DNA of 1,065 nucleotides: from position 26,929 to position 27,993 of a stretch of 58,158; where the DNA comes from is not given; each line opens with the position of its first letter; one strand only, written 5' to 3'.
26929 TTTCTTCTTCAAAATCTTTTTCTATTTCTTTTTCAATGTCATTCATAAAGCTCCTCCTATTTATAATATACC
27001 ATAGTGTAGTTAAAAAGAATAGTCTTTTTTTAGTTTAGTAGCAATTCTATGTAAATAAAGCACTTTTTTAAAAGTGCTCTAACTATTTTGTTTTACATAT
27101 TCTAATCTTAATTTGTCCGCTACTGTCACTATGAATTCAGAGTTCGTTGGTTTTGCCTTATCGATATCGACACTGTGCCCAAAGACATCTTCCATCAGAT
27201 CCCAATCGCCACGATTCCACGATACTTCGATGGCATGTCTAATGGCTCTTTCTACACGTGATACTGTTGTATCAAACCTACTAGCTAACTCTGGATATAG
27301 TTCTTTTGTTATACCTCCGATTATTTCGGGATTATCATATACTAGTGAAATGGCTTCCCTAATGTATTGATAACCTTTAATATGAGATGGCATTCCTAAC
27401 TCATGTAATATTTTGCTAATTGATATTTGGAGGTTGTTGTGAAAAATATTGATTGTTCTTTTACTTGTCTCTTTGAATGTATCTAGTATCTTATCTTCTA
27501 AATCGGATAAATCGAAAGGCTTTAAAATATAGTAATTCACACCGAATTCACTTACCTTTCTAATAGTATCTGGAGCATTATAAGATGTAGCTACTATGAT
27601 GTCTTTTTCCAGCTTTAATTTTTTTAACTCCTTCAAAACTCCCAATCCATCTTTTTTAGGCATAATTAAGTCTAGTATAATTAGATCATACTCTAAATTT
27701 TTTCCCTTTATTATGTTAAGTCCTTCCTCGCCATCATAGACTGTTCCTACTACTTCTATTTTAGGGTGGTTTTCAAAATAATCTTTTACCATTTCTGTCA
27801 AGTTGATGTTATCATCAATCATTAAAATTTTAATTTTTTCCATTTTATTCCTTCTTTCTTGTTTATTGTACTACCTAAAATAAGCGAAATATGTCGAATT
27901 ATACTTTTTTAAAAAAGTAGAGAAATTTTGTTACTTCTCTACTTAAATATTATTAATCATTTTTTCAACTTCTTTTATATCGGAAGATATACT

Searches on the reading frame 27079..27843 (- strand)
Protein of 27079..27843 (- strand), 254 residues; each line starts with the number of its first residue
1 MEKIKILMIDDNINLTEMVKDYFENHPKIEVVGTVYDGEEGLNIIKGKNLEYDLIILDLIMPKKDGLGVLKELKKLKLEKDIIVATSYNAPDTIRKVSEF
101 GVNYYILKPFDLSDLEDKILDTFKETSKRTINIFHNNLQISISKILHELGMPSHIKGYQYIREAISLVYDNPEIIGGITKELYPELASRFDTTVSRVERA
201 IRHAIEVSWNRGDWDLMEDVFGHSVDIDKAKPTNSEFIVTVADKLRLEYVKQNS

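Call 63: search_protein_families(library=pfam, proteins=[window:27079-27843:-], max_evalue=0.00001)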
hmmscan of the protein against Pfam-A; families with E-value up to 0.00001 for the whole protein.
window:27079-27843:- (254 aa): 2 families
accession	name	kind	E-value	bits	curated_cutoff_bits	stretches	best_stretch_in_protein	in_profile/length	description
PF08769.17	Spo0A_C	-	3.6e-40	136.6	25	1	142-245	1-104/104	Sporulation initiation factor Spo0A C terminal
PF00072.30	Response_reg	-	2.3e-22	79.7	30.2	1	6-119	1-110/111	Response regulator receiver domain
